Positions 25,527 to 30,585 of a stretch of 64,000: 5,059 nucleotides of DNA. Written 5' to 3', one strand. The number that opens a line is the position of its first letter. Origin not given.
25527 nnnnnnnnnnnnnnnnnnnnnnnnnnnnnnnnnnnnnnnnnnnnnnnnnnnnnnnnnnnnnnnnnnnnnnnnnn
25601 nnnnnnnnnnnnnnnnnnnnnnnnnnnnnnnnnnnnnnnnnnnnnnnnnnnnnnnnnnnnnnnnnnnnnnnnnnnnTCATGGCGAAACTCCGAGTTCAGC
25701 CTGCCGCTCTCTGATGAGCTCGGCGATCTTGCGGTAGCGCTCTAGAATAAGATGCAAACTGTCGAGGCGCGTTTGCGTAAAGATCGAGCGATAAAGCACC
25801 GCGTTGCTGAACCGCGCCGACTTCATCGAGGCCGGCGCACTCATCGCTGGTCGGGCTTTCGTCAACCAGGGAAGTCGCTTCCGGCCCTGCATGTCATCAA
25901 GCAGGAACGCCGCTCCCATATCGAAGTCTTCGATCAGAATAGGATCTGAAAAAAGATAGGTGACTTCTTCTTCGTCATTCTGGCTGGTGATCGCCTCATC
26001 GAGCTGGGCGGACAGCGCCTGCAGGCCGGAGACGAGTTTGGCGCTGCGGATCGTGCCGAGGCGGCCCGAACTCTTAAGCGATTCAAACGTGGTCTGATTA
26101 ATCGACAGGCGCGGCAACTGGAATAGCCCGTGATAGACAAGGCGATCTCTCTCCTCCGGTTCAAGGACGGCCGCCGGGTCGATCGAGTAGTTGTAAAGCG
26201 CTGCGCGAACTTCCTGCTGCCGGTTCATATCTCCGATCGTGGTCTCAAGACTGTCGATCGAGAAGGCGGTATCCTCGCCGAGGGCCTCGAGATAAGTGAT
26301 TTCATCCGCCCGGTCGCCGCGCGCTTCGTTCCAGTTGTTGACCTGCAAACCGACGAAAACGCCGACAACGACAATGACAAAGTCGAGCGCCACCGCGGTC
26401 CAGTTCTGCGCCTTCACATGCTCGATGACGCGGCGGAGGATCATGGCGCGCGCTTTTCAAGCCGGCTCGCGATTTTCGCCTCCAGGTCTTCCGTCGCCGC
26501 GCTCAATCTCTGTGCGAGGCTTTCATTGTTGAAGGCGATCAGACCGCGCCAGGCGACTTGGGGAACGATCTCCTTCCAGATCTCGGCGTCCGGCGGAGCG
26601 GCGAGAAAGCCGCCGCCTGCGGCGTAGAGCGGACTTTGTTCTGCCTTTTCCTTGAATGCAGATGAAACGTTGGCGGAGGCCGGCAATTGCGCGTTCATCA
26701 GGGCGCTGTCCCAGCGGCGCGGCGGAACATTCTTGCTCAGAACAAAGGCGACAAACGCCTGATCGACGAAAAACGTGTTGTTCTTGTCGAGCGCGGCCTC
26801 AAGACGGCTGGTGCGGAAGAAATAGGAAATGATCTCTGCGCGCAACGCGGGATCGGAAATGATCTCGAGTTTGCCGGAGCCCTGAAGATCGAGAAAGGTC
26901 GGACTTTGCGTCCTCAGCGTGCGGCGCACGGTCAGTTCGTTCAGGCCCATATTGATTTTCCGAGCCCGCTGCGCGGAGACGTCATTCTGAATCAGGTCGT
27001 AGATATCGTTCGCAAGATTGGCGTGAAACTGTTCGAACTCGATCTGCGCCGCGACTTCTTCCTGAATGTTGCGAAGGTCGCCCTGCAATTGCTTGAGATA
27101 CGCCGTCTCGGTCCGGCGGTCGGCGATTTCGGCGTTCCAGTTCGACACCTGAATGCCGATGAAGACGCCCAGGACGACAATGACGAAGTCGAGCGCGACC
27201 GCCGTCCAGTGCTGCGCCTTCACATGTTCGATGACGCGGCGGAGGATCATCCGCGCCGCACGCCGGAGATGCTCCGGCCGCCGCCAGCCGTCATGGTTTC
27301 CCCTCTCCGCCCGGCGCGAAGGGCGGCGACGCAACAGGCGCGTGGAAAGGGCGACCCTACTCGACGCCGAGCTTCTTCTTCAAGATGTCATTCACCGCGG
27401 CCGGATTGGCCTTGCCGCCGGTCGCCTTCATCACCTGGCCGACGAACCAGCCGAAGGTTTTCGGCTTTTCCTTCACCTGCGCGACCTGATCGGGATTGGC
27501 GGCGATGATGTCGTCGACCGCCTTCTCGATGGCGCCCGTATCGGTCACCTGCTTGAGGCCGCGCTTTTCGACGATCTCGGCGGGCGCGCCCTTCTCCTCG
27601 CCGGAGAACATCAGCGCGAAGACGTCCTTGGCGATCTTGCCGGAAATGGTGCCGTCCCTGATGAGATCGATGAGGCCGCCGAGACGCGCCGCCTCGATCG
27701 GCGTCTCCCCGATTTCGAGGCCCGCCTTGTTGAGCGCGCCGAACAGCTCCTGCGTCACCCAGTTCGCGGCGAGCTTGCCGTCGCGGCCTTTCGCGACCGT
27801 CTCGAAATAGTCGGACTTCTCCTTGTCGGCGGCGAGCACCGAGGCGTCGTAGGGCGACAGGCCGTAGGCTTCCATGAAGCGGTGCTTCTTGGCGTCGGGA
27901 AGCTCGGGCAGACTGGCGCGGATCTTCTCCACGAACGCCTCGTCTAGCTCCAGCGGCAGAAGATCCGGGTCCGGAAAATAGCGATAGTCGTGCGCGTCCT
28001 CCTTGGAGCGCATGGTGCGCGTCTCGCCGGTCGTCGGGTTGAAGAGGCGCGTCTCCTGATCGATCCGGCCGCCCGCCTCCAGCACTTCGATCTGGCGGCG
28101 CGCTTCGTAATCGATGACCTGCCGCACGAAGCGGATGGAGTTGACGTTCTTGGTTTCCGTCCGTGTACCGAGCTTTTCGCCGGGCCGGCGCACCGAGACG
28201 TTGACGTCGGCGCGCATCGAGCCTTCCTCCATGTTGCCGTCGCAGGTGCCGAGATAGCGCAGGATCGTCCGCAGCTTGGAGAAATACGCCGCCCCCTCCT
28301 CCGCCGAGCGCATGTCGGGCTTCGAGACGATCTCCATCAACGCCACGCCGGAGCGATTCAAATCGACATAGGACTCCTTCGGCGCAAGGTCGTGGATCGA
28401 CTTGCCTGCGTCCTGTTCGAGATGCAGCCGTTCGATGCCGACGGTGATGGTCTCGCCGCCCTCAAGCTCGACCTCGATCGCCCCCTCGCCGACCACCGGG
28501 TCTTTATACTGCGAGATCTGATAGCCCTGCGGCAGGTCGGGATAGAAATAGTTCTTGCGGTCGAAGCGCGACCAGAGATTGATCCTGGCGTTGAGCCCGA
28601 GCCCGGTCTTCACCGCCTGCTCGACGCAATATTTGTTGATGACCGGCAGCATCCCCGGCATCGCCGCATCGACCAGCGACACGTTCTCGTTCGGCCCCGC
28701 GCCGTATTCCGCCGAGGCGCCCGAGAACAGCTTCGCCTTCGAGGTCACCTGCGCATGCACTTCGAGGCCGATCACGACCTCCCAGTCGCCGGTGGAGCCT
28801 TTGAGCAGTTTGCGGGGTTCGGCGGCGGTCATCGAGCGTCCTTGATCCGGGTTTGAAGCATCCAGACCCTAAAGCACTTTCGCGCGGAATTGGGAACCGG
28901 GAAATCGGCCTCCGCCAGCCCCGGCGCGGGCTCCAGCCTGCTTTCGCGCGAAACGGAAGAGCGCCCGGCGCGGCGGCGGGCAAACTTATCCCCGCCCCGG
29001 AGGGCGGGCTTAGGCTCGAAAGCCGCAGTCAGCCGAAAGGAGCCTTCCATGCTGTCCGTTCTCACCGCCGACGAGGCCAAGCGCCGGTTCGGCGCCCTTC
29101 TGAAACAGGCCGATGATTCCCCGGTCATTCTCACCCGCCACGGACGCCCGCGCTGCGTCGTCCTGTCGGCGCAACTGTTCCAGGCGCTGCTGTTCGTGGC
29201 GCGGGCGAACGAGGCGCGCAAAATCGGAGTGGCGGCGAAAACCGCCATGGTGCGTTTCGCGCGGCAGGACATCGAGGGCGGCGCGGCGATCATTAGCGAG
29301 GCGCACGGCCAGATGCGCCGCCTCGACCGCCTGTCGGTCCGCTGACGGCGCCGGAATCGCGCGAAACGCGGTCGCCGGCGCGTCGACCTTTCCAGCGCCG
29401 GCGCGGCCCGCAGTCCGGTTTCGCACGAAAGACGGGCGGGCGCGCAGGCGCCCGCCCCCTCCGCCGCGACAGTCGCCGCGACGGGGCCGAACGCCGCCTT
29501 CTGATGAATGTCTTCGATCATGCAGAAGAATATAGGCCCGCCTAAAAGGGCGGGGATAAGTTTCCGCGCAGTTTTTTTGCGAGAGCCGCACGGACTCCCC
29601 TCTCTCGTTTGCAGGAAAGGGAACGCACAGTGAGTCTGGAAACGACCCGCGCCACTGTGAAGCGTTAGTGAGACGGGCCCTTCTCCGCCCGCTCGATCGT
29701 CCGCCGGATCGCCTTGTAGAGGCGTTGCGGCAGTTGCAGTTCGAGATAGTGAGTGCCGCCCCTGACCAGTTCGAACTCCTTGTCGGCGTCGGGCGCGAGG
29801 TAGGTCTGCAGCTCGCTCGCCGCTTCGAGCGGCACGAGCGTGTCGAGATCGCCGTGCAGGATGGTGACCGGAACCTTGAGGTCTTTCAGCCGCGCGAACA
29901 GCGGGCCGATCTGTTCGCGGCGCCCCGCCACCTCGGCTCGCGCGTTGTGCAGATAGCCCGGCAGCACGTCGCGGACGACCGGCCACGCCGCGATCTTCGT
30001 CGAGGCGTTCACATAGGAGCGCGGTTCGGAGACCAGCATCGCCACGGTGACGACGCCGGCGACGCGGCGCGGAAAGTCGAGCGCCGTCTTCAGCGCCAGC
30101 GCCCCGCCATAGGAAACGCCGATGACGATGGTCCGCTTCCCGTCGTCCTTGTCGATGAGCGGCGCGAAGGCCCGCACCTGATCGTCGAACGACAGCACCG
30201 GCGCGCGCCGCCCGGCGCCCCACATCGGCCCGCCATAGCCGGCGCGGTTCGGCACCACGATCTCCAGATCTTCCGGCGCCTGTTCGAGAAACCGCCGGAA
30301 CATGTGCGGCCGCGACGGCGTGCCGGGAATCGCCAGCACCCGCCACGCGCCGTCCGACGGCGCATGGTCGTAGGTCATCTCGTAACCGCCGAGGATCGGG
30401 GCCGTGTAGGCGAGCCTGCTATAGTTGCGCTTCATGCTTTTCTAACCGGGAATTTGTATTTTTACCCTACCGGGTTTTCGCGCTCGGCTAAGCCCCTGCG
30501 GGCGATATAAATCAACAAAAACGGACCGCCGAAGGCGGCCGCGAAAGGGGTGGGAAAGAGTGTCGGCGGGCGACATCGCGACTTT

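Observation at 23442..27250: Head-to-tail array of five paralogues with a constant N-terminal module and variable bodies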

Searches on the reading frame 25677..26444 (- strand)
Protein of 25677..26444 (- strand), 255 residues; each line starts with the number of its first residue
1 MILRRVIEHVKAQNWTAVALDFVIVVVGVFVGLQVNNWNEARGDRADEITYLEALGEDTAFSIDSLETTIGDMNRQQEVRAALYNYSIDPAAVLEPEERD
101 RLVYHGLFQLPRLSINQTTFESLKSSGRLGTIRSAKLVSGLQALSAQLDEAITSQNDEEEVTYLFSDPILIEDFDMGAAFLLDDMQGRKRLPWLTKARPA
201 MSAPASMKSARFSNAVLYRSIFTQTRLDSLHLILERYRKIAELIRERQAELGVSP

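Call 4: search_protein_families(library=pfam, proteins=[window:25677-26444:-], max_evalue=1)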
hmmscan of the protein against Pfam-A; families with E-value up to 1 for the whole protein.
window:25677-26444:- (255 aa): 2 families
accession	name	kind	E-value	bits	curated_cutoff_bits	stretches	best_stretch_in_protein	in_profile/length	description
PF19578.4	DUF6090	-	0.00038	20.8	23.5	1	22-61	2-41/182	Family of unknown function (DUF6090)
PF19938.4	DUF6400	-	0.023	15.1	27.1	1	66-107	3-44/69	Family of unknown function (DUF6400)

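Call 5: search_protein_families(library=ncbifam, proteins=[window:25677-26444:-], max_evalue=1)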
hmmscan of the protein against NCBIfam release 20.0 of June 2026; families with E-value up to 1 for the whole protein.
window:25677-26444:- (255 aa): 0 families

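Call 47: search_protein_families(library=padloc, proteins=[window:25677-26444:-], max_evalue=1)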
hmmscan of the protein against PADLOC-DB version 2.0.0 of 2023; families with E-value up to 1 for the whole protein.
window:25677-26444:- (255 aa): 0 families

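Call 48: search_protein_families(library=phrogs, proteins=[window:25677-26444:-], max_evalue=1)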
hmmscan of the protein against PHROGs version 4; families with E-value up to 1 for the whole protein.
window:25677-26444:- (255 aa): 4 families
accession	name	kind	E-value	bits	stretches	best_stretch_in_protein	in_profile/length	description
phrog_1152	-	lysis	0.068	14.1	1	10-47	4-40/127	Rz-like spanin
phrog_9780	-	unknown function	0.14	12.9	1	83-112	4-32/47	-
phrog_17018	-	unknown function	0.25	11.9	1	82-160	23-100/156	-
phrog_4956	-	unknown function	0.3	12.5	1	27-81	17-71/128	-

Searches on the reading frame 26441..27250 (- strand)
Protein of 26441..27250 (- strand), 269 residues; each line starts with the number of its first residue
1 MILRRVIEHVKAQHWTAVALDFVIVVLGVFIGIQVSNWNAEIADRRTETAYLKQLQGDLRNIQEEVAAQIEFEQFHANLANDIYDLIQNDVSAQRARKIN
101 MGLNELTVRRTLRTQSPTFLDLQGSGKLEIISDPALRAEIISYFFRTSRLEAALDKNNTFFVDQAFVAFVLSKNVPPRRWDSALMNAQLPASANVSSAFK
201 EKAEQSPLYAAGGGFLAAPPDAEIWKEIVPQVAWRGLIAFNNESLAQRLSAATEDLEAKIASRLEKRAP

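Call 4: search_protein_families(library=pfam, proteins=[window:26441-27250:-], max_evalue=1)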
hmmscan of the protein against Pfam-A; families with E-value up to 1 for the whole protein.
window:26441-27250:- (269 aa): 1 family
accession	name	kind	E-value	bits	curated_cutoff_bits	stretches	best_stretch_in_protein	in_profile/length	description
PF19578.4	DUF6090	-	0.00017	21.9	23.5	1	22-82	2-62/182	Family of unknown function (DUF6090)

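Call 5: search_protein_families(library=ncbifam, proteins=[window:26441-27250:-], max_evalue=1)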
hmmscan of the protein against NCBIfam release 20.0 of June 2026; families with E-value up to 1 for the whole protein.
window:26441-27250:- (269 aa): 1 family
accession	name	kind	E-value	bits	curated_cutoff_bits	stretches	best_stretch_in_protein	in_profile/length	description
NF004429.0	PRK05771.2-2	equivalog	0.13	11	799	1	34-86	188-240/608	V-type ATP synthase subunit I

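Call 35: find_related_loci(query=A1, collection=genome_contigs, flank=10000)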
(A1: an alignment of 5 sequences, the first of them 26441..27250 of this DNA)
Query A1 (269 aa) in genome_contigs; peptide patterns used: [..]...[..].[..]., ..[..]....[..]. (x = any residue, [..] = any of these).
244 stretches matched a pattern; 225 encode a relative of the query (tblastn E <= 1e-3); the best 80 are kept; 69 distinct loci.
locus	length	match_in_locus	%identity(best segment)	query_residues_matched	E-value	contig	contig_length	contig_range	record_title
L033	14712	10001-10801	84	1-267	9e-144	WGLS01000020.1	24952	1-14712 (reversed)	MAG: Alphaproteobacteria bacterium isolate RI_46 c_000000104102, whole genome shotgun sequence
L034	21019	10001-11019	79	1-265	8e-144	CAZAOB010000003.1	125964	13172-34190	MAG TPA_asm: uncultured Caulobacterales bacterium isolate SRP092902_co1_35 genome assembly, contig: NODE_73_length_12596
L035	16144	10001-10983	71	1-269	2e-130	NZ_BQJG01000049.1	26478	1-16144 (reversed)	MAG: Hyphococcus sp. isolate DHS20C04 sequence049, whole genome shotgun sequence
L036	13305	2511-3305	55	1-265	7e-95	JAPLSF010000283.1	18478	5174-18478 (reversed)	MAG: Proteobacteria bacterium isolate LacPavin_0920_SED3_MAG_66_26 LacPavin_0920_SED3_scaffold_2107493, whole genome sho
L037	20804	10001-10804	52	1-268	1e-89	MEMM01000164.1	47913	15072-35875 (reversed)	MAG: Alphaproteobacteria bacterium RIFCSPHIGHO2_12_FULL_63_12 rifcsphigho2_12_scaffold_917, whole genome shotgun sequenc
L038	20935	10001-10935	67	1-267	5e-117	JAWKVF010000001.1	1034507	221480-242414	MAG: Parvularculaceae bacterium isolate AC2.67 AC2.67.fa-1, whole genome shotgun sequence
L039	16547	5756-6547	47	1-265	2e-73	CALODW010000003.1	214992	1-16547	MAG: uncultured Alphaproteobacteria bacterium isolate LOGT_bin.0022 genome assembly, contig: contig_146990, whole genome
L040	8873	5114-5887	51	1-261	5e-73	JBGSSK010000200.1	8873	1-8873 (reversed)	MAG: Parvularculaceae bacterium isolate JTS-AC380 k141_1383577, whole genome shotgun sequence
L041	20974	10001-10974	49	1-265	4e-72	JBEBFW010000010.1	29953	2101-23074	MAG: Parvularculaceae bacterium isolate ASF_6 NODE_602_length_29953_cov_3.518758, whole genome shotgun sequence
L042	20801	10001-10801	46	1-267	4e-72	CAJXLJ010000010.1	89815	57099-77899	MAG TPA_asm: uncultured Parvularculaceae bacterium isolate SRR6201692_bin.4_MetaBAT_v2.12.1_MAG genome assembly, contig:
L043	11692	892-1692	47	1-267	5e-72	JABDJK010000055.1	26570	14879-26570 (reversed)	MAG: Marinicaulis sp. isolate SS_bin_21 k127_4006355, whole genome shotgun sequence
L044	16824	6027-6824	46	1-266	2e-69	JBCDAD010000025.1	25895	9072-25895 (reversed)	MAG: Pseudomonadota bacterium isolate P01_F01_bin.50 k141_1247102_length_25895_cov_20.6904, whole genome shotgun sequenc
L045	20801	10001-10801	44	1-267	6e-68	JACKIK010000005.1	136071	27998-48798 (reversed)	MAG: Hyphomonas sp. isolate HK-STAS-PROT-6 HK-STAS-PROT-6_5, whole genome shotgun sequence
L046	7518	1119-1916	50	1-269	2e-63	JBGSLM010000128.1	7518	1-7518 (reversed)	MAG: Parvularculaceae bacterium isolate JTS-AC205 k141_1383454, whole genome shotgun sequence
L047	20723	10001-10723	39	1-242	1e-44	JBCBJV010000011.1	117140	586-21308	MAG: Pseudomonadota bacterium isolate J06626_9 NODE_11_length_117140_cov_12.738782, whole genome shotgun sequence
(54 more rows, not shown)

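Call 47: search_protein_families(library=padloc, proteins=[window:26441-27250:-], max_evalue=1)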
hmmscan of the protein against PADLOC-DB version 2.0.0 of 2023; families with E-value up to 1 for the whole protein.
window:26441-27250:- (269 aa): 0 families

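Call 48: search_protein_families(library=phrogs, proteins=[window:26441-27250:-], max_evalue=1)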
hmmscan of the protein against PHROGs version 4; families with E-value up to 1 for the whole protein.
window:26441-27250:- (269 aa): 6 families
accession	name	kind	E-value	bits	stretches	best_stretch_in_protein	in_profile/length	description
phrog_1152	-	lysis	0.019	15.9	1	10-71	4-71/127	Rz-like spanin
phrog_1863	-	unknown function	0.056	14.4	1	19-81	7-72/97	-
phrog_29340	-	unknown function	0.098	13.9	1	19-81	40-109/140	-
phrog_21900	-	unknown function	0.15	13.4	1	39-116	14-90/105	-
phrog_23521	-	unknown function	0.21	12.5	1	14-91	15-90/140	-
phrog_11666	-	unknown function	0.28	12.2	0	238-266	18-46/49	-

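Call 73: search_protein_representatives(alignment_id=A1)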
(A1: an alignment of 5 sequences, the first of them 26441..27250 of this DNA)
Query: 5 sequences, 260 profile positions. Proteins with E-value up to 0.001 (for the whole library): 9724; up to 1e-10: 3392; up to 1e-30: 252. The best 150 are listed.
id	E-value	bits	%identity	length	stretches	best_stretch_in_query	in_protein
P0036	9.6e-68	245.7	-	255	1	1-251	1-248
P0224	3.4e-59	217.6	-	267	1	1-248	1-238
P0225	4.5e-56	207.4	-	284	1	1-243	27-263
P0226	9.8e-56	206.3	-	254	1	1-254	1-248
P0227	6.3e-55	203.6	-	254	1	1-239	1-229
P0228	7.1e-55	203.5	-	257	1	1-252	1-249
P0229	2.4e-54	201.7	-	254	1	1-208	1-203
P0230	1.1e-53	199.5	-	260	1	1-242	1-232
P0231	9.3e-52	193.3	-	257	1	1-241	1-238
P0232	2.7e-50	188.5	-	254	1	1-253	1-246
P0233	4.1e-47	178.0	-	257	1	1-242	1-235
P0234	1.8e-46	175.9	-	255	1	1-199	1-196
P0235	7.9e-46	173.8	-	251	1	1-253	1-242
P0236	1.1e-45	173.3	-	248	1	1-252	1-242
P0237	1.5e-45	172.9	-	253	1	1-251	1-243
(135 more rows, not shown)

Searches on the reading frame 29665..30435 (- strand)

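Call 31: search_protein_families(library=pfam, proteins=[window:29665-30435:-], max_evalue=0.01)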
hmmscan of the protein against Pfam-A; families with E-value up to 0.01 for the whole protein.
window:29665-30435:- (256 aa): 8 families
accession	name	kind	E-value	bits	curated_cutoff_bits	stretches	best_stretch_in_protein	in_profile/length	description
PF12697.13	Abhydrolase_6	-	1e-12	49.6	26.3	1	33-239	1-214/217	Alpha/beta hydrolase family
PF12146.15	Hydrolase_4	-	5.6e-12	45.9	27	2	66-151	41-128/239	Serine aminopeptidase, S33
PF00561.26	Abhydrolase_1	-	7.5e-12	45.9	25.8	1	33-135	3-103/245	alpha/beta hydrolase fold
PF02230.22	Abhydrolase_2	-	4.4e-08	33.7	23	1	100-153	105-159/217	Phospholipase/Carboxylesterase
PF00326.27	Peptidase_S9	-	4.9e-06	26.6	22.6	1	82-223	44-179/213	Prolyl oligopeptidase family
PF10230.15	LIDHydrolase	-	0.0041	17.3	27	1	33-134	5-119/262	Lipid-droplet associated hydrolase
PF20434.5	BD-FAE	-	0.0065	16.4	26.8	0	187-213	189-215/215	BD-FAE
PF07859.19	Abhydrolase_3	-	0.0067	16.6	25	1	84-202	50-180/210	alpha/beta hydrolase fold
